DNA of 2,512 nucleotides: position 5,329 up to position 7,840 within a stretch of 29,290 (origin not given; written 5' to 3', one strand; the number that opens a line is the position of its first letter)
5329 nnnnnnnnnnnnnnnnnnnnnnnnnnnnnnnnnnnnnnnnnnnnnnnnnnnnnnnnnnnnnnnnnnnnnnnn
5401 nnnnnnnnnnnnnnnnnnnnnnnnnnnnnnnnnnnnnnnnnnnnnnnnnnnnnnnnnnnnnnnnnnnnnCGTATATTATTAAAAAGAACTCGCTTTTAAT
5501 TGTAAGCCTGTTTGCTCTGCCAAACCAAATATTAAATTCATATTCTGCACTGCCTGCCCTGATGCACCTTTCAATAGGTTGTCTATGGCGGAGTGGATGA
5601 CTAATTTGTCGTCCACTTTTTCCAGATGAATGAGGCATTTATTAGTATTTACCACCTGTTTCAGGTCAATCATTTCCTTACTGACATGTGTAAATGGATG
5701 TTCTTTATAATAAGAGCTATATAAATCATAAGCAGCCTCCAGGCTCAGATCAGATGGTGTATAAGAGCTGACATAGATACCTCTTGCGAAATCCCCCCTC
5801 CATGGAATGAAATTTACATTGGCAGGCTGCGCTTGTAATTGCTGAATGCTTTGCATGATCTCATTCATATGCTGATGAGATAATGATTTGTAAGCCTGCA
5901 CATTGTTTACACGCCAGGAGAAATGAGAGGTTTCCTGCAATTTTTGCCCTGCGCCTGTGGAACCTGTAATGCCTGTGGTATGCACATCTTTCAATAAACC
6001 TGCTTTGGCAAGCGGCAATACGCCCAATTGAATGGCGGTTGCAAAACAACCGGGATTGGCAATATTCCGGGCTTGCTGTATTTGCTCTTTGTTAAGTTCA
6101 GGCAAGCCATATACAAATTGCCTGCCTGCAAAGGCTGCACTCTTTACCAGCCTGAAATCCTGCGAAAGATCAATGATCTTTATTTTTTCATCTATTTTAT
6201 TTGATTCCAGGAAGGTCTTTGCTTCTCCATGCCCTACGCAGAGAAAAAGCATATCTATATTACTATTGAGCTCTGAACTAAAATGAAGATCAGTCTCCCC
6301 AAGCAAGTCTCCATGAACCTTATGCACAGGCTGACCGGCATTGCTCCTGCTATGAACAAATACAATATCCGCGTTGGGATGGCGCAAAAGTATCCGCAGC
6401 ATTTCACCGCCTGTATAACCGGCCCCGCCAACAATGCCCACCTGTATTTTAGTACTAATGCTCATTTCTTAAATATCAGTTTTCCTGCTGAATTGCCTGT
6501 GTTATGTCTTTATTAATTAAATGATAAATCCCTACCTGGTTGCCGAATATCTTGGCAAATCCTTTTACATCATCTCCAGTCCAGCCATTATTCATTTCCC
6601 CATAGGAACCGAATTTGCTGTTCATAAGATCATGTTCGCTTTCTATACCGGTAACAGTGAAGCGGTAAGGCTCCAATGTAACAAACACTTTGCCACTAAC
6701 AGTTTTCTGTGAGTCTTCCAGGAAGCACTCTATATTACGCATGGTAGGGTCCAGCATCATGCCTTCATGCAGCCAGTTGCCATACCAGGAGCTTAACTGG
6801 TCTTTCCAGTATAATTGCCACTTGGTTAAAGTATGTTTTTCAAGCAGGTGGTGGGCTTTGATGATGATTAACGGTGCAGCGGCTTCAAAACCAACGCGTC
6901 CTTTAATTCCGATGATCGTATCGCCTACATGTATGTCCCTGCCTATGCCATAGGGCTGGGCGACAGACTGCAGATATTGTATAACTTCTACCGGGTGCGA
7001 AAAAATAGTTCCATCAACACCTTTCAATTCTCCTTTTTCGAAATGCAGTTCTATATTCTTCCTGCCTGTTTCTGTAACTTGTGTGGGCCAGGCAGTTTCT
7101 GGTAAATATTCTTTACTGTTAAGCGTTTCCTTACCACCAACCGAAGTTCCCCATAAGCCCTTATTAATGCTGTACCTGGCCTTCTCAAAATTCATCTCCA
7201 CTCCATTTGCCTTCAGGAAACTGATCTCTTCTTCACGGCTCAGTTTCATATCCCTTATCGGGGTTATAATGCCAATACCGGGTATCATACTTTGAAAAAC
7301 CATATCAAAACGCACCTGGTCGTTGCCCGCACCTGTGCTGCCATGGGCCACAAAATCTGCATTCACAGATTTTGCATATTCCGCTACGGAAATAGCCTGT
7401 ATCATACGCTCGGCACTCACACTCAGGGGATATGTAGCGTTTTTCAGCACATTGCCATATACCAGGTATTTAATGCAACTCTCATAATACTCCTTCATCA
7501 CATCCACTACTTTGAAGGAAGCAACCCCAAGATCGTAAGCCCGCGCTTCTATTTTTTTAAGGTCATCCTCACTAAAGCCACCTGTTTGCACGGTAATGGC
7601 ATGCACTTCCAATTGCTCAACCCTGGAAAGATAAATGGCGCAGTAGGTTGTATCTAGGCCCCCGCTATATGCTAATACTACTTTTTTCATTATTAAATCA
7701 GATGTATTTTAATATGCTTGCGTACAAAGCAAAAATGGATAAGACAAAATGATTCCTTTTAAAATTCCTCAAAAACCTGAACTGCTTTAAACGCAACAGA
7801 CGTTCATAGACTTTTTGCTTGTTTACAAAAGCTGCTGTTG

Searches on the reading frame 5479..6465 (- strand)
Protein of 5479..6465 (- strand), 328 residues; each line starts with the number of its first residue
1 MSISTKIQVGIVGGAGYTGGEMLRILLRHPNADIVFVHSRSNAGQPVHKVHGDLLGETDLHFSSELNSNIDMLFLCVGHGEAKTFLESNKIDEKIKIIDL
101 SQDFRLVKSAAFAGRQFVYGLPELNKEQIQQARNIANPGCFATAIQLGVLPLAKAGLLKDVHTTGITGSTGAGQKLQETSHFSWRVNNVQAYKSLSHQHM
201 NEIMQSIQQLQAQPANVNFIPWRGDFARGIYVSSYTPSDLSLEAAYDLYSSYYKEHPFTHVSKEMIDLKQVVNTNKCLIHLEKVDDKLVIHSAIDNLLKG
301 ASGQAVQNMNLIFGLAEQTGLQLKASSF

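Call 76: search_protein_families(library=pfam, proteins=[window:5479-6465:-], max_evalue=0.001)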
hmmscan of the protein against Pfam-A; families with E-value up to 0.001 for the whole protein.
window:5479-6465:- (328 aa): 3 families
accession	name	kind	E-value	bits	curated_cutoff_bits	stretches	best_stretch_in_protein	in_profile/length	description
PF22698.1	Semialdhyde_dhC_1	-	1.2e-45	155.8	27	1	140-296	1-165/165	Semialdehyde dehydrogenase, dimerisation domain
PF01118.30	Semialdhyde_dh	-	7.8e-28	97.7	26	1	8-132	1-121/121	Semialdehyde dehydrogenase, NAD binding domain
PF02774.23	Semialdhyde_dhC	-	6.7e-06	26.8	26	1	151-299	3-184/184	Semialdehyde dehydrogenase, dimerisation domain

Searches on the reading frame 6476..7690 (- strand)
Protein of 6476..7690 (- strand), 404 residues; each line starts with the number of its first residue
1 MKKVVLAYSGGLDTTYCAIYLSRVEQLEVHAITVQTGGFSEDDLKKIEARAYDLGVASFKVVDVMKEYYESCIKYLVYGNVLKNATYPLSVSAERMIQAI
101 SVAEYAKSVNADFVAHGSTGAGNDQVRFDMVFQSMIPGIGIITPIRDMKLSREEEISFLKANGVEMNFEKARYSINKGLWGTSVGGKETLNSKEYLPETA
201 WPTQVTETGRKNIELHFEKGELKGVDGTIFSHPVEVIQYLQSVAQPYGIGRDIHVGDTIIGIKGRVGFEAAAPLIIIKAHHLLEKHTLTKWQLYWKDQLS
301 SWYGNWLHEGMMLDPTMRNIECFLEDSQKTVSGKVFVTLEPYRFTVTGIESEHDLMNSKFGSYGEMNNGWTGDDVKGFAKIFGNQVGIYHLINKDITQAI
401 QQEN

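Call 76: search_protein_families(library=pfam, proteins=[window:6476-7690:-], max_evalue=0.001)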
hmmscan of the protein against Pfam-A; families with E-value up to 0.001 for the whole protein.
window:6476-7690:- (404 aa): 2 families
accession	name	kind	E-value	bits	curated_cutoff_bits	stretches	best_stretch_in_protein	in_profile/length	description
PF00764.25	Arginosuc_synth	-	1.9e-39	135.8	27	1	3-165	1-162/162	Arginosuccinate synthase N-terminal HUP domain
PF20979.2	Arginosuc_syn_C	-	9e-31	107.6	27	1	173-386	1-216/219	Arginosuccinate synthase C-terminal domain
